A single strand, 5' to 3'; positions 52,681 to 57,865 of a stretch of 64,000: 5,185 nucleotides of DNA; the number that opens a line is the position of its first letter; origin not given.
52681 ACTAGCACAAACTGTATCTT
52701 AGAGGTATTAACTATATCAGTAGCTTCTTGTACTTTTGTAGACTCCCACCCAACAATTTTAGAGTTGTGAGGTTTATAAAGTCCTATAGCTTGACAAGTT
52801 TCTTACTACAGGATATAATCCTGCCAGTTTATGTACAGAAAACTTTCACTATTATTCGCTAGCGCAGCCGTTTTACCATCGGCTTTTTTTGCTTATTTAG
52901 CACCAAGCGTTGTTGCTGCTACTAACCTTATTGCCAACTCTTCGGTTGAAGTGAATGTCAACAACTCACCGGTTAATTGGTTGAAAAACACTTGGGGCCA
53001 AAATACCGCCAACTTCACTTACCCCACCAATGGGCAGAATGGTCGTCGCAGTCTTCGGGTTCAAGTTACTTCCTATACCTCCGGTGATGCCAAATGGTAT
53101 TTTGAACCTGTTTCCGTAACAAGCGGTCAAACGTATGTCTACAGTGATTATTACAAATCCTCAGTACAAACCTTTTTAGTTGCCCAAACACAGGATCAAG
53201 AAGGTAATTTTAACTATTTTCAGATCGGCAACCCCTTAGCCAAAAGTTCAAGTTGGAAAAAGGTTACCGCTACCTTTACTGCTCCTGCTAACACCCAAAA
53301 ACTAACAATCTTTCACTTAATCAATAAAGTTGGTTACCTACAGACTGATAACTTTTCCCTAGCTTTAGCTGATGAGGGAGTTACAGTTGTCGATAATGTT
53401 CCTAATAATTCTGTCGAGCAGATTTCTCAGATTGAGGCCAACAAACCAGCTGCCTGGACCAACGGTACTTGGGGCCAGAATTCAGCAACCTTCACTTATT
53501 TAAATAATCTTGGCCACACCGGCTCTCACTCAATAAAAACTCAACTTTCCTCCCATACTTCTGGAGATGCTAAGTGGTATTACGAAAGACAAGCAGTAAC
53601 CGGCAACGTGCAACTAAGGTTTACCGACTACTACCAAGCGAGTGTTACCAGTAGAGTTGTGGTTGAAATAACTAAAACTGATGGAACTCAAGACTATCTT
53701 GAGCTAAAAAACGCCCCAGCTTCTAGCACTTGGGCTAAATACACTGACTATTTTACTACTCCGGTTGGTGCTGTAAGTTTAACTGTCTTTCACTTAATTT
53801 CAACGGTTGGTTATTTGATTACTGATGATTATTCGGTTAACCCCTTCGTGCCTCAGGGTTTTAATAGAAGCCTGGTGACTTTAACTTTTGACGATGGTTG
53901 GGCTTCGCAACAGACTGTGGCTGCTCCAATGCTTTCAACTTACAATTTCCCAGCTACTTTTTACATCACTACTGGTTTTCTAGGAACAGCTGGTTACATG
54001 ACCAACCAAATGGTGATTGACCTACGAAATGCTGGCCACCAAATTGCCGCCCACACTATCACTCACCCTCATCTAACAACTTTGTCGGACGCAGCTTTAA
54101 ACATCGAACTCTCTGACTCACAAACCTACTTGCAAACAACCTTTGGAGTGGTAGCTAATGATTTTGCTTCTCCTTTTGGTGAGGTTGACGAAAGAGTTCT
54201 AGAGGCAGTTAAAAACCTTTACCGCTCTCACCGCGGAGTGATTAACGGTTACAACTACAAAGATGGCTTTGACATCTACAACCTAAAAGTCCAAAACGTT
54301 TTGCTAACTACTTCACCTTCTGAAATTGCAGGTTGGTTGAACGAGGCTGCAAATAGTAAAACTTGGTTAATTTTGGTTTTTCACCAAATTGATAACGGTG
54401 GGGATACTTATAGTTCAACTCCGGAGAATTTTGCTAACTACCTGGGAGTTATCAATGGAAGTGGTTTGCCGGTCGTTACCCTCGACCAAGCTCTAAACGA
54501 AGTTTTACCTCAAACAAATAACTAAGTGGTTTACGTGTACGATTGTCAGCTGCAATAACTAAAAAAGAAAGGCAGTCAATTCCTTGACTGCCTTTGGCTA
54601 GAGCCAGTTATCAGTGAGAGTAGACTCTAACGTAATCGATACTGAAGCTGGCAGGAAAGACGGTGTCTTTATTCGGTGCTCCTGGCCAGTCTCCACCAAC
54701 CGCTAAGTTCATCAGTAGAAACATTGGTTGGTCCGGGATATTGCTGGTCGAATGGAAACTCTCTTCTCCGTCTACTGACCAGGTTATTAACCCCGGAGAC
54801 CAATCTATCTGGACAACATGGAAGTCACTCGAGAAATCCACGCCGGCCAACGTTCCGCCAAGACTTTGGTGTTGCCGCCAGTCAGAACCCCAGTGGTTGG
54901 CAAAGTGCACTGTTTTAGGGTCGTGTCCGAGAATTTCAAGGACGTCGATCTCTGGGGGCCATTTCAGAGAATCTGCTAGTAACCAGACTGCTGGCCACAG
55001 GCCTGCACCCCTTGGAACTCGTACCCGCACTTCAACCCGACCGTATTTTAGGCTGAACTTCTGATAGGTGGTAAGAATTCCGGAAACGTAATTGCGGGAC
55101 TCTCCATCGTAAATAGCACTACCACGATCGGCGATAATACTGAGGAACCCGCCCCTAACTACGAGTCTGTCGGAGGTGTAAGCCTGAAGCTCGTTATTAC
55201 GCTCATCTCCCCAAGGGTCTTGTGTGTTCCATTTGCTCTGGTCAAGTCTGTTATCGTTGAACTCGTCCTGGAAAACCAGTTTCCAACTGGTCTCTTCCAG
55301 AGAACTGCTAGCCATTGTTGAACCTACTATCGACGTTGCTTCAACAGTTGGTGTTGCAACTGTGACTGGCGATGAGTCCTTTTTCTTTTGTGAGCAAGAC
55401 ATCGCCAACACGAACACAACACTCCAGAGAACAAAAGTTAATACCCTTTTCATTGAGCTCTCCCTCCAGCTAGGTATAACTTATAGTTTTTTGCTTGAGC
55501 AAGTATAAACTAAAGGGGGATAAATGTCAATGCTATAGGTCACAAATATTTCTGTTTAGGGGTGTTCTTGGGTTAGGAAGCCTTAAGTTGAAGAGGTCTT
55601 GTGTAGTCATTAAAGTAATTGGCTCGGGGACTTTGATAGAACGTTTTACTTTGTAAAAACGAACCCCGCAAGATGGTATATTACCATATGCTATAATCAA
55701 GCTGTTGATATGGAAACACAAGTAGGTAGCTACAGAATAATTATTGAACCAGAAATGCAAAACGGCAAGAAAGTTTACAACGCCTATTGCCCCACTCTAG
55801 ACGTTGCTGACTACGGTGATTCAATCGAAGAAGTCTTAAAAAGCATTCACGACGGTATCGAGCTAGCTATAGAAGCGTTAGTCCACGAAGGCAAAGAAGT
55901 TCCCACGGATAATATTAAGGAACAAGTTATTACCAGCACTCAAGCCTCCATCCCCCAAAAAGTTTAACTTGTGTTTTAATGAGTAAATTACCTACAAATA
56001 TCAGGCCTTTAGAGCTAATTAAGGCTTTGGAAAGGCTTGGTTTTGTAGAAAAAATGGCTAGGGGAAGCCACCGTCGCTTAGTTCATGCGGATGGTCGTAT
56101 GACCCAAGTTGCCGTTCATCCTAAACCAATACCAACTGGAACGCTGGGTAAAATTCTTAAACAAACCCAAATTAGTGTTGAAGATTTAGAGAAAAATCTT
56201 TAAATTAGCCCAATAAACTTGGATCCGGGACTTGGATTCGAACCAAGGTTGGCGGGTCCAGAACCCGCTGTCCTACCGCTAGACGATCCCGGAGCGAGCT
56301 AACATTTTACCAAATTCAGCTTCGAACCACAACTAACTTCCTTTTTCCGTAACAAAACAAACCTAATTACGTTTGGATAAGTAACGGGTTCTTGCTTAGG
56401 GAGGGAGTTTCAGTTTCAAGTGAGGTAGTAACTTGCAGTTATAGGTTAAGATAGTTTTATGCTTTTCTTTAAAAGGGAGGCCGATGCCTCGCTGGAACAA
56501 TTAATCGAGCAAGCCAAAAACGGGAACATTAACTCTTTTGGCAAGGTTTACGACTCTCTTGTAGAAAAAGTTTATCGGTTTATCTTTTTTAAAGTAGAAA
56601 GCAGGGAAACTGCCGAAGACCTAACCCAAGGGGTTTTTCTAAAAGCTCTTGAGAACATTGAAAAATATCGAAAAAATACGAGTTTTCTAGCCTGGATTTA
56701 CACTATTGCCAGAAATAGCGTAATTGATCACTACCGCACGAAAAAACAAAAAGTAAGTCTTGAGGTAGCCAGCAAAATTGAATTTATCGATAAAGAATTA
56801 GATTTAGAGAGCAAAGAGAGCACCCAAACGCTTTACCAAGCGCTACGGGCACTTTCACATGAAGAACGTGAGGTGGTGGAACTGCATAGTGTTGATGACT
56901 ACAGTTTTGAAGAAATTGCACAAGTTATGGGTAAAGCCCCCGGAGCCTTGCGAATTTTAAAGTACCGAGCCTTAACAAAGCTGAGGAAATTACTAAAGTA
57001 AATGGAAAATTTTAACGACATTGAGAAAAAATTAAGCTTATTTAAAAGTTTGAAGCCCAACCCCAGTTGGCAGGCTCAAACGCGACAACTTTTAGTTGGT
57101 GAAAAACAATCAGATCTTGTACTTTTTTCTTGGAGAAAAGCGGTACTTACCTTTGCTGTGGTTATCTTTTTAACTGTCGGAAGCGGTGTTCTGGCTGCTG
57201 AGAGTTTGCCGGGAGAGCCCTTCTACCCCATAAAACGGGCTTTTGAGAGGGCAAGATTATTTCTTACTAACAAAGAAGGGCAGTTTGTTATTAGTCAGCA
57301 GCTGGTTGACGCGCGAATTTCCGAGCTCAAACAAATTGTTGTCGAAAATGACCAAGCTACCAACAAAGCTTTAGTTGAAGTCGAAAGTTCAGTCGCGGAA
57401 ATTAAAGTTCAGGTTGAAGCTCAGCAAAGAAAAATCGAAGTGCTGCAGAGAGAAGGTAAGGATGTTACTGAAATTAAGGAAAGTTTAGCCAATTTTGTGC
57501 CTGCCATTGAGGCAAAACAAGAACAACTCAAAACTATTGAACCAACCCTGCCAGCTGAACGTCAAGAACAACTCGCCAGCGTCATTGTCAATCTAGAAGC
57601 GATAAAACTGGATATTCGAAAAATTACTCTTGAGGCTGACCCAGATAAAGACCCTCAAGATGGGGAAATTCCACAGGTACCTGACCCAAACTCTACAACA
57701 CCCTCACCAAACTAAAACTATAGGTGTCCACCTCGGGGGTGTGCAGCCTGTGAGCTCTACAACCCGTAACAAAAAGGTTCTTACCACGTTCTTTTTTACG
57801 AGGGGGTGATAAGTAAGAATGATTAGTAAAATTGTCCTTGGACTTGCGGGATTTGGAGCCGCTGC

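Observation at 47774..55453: Polysaccharide synthesis and remodelling locus: GT2 synthase fused to a GH26-like hydrolase, extra GH26 paralog, FemAB, CBM-CE4 deacetylase, GH16 lipoprotein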

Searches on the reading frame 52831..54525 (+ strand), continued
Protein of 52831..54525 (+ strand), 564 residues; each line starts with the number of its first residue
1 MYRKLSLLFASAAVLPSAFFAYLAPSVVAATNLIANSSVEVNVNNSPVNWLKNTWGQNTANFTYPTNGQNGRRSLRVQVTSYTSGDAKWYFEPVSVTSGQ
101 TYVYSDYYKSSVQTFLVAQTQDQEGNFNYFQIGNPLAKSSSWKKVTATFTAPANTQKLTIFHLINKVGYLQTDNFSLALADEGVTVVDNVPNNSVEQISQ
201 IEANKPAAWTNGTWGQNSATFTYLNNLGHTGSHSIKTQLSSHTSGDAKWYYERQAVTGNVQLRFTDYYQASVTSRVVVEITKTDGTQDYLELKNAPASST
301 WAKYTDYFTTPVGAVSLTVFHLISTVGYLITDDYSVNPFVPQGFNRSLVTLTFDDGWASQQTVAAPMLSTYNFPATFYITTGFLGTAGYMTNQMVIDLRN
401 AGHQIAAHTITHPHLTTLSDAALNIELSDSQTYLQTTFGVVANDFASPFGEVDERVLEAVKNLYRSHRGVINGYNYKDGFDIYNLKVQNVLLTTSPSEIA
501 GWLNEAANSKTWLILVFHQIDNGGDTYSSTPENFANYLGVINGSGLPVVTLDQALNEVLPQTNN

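Call 90: fold_search(model_id=the predicted structure, library=pdb)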
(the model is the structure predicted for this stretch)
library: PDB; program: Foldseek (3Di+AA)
matches with E <= 10: 1893; with E <= 0.001: 577
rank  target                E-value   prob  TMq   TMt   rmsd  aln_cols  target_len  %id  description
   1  4xup_F                9.1e-18  1.00  0.21  0.35  18.6       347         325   14  Structure of the N-terminal CBM22-1-CBM22-2 tandem domain from Paenibacillus barcinonensis Xyn10C (released 2015-06-03)
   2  4xup_B                1.9e-17  1.00  0.21  0.35  19.7       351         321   14  Structure of the N-terminal CBM22-1-CBM22-2 tandem domain from Paenibacillus barcinonensis Xyn10C (released 2015-06-03)
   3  4xup_D                2.0e-17  1.00  0.25  0.39  10.6       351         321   14  Structure of the N-terminal CBM22-1-CBM22-2 tandem domain from Paenibacillus barcinonensis Xyn10C (released 2015-06-03)
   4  4xup_A                2.0e-17  1.00  0.23  0.37  11.7       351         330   14  Structure of the N-terminal CBM22-1-CBM22-2 tandem domain from Paenibacillus barcinonensis Xyn10C (released 2015-06-03)
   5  8qpg_TA               2.8e-17  1.00  0.39  0.50   8.6       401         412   16  Turret of Haloferax tailed virus 1 (released 2024-10-09)
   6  6tfj_A                6.6e-13  1.00  0.20  0.15  20.7       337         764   14  Vip3Aa protoxin structure (released 2020-08-12)
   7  6tfk_A                7.0e-13  1.00  0.20  0.17  20.7       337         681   14  Vip3Aa toxin structure (released 2020-08-12)
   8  5x7o_A                8.8e-13  1.00  0.21  0.10  12.8       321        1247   15  Crystal structure of Paenibacillus sp. 598K alpha-1,6-glucosyltransferase (released 2017-07-26)
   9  8a19_A                1.0e-12  1.00  0.26  0.13  22.5       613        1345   13  Structure of a leucinostatin derivative determined by host lattice display : L1E4V1 construct (released 2022-12-07)
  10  8a1a_A                1.8e-12  1.00  0.25  0.13  17.1       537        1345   13  Structure of a leucinostatin derivative determined by host lattice display : L1F11V1 construct (released 2022-12-07)
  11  6qfo                  1.9e-12  1.00  0.26  0.13  19.9       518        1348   12  EngBF DARPin Fusion 9b 3G124 (released 2019-11-06)
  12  6qev_B                2.0e-12  1.00  0.26  0.13  14.3       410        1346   12  EngBF DARPin Fusion 4b B6 (released 2019-11-06)
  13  6sh9_B                2.0e-12  1.00  0.26  0.13  13.8       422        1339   11  EngBF DARPin Fusion 4b D12 (released 2019-11-06)
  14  4w8j                  2.1e-12  1.00  0.19  0.11  20.7       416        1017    9  Structure of the full-length insecticidal protein Cry1Ac reveals intriguing details of toxin packaging into in vivo form (released 2014-09-17)
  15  6qep                  2.3e-12  1.00  0.25  0.13  18.4       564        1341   13  EngBF DARPin Fusion 4b H14 (released 2019-11-06)
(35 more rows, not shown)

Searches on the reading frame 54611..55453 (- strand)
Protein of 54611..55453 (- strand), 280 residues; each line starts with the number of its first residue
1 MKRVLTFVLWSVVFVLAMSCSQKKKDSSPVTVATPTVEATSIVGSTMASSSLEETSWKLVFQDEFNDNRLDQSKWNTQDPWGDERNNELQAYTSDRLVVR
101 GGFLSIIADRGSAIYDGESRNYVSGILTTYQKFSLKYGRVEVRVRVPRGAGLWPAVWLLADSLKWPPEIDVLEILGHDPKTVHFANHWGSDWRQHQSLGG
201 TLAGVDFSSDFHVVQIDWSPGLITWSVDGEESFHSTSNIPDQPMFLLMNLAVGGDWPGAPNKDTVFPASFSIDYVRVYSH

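Call 4: search_protein_families(library=pfam, proteins=[window:54611-55453:-], max_evalue=0.01)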
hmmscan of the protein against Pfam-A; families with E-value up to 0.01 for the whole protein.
window:54611-55453:- (280 aa): 2 families
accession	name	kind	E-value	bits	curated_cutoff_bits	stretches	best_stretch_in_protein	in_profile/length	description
PF00722.28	Glyco_hydro_16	-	3.3e-23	82.5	22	1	122-261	29-167/175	Glycosyl hydrolases family 16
PF03935.22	SKN1_KRE6_Sbg1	-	2.2e-19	69.7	30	2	46-159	106-222/501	Beta-glucan synthesis-associated protein SKN1/KRE6/Sbg1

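Call 5: search_protein_families(library=ncbifam, proteins=[window:54611-55453:-], max_evalue=0.01)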
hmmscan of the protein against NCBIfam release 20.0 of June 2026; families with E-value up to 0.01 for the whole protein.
window:54611-55453:- (280 aa): 4 families
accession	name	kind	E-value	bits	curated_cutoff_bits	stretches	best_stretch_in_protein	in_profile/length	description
NF052454.1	BtaGlycanEglC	equivalog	2.4e-37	128.9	700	1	51-279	211-457/459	endo-1,3-1,4-beta-glycanase EglC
NF047856.1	BGlucanaseBglS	equivalog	9.4e-21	74.4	300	1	44-262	10-221/237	beta-glucanase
NF041449.1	K_carrageenase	equivalog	1.9e-15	56.8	350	2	51-160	16-121/283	kappa-carrageenase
NF052392.1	BetGlycExoK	equivalog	6.8e-10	38.8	350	1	36-242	10-207/261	endo-1,3-1,4-beta-glycanase ExoK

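Call 44: search_solved_structures(query=window:54611-55453:-, max_evalue=0.001, show_alignments=1)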
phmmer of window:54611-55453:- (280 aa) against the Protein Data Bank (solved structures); distinct sequences matched with E-value up to 0.001: 57.
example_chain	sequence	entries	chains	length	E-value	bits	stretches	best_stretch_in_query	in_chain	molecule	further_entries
4dfs_A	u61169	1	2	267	3.5e-43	151.1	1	55-279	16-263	Glycoside hydrolase, family 16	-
3azx_A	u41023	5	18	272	4.9e-43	150.6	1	56-279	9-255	Laminarinase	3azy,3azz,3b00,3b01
2hyk_A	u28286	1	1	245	4.8e-40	140.8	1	58-279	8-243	Beta-1,3-glucanase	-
3atg_A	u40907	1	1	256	5e-37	130.9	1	69-279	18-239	GLUCANASE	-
9vmv_A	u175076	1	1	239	7e-37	130.4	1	69-279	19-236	Beta-1,3-glucanase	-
9voq_A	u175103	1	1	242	7.4e-37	130.4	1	69-279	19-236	Beta-1,3-glucanase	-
9voo_A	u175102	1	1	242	1.6e-36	129.3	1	69-279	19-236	Hydrolase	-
2vy0_A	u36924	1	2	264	3e-36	128.4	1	53-279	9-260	ENDO-BETA-1,3-GLUCANASE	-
7wwc_A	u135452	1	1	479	1e-35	126.6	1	56-279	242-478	beta-1,3(4)-glucanase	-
7ww4_A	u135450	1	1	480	1e-35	126.6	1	56-279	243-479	beta-1,3(4)-glucanase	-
3iln_A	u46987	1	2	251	8.7e-34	120.3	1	56-278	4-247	Laminarinase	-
4crq_A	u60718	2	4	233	3.9e-33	118.2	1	57-279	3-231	ENDO-1,3-BETA-GLUCANASE, FAMILY GH16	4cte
6jh5_A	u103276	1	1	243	3.1e-32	115.2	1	56-279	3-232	LamCAT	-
6jhj_A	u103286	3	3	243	1.4e-31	113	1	56-279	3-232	LamCAT | laminarinase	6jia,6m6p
5wut_A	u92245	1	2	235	3.5e-29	105.2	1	57-278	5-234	ULam111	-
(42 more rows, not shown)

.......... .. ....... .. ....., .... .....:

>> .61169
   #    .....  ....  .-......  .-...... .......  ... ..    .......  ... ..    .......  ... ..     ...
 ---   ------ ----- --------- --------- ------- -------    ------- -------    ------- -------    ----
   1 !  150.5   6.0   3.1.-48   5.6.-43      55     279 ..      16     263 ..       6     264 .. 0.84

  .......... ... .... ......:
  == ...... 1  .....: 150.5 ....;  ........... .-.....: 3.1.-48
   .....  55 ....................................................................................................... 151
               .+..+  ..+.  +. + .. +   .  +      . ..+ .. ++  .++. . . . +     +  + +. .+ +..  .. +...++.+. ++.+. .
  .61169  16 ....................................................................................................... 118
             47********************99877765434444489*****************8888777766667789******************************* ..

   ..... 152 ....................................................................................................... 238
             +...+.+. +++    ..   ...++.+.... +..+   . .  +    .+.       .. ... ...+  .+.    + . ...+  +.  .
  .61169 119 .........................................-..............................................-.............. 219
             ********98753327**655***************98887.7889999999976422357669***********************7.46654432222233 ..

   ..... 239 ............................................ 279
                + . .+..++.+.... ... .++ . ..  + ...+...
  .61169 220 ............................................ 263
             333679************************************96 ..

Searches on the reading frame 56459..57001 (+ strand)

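Call 41: search_protein_families(library=pfam, proteins=[window:56459-57001:+], max_evalue=0.001)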
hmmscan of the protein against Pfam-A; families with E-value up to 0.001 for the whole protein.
window:56459-57001:+ (180 aa): 4 families
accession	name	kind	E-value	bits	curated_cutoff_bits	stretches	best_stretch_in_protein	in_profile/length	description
PF04542.20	Sigma70_r2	-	9.5e-17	61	24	1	31-96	2-69/71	Sigma-70 region 2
PF08281.18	Sigma70_r4_2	-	3.4e-12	46.2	25.7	1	124-175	3-54/54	Sigma-70, region 4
PF04545.22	Sigma70_r4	-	6e-09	35.7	24.1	1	128-177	1-50/50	Sigma-70, region 4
PF07638.17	Sigma70_ECF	-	1.2e-06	28.9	21.1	1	12-159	4-163/185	ECF sigma factor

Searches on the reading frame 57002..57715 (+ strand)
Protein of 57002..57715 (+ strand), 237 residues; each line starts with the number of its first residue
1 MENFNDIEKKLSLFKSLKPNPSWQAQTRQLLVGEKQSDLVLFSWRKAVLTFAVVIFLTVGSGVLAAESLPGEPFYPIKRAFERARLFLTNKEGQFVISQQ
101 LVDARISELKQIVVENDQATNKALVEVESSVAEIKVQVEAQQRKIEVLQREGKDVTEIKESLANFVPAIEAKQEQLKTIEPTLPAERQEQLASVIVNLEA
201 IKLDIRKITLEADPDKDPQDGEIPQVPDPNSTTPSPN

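Call 41: search_protein_families(library=pfam, proteins=[window:57002-57715:+], max_evalue=0.001)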
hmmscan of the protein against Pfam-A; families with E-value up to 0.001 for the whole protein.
window:57002-57715:+ (237 aa): 1 family
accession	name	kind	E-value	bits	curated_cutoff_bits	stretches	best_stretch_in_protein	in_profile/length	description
PF18915.5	DUF5667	-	9.9e-09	36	27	1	68-156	2-97/99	Domain of unknown function (DUF5667)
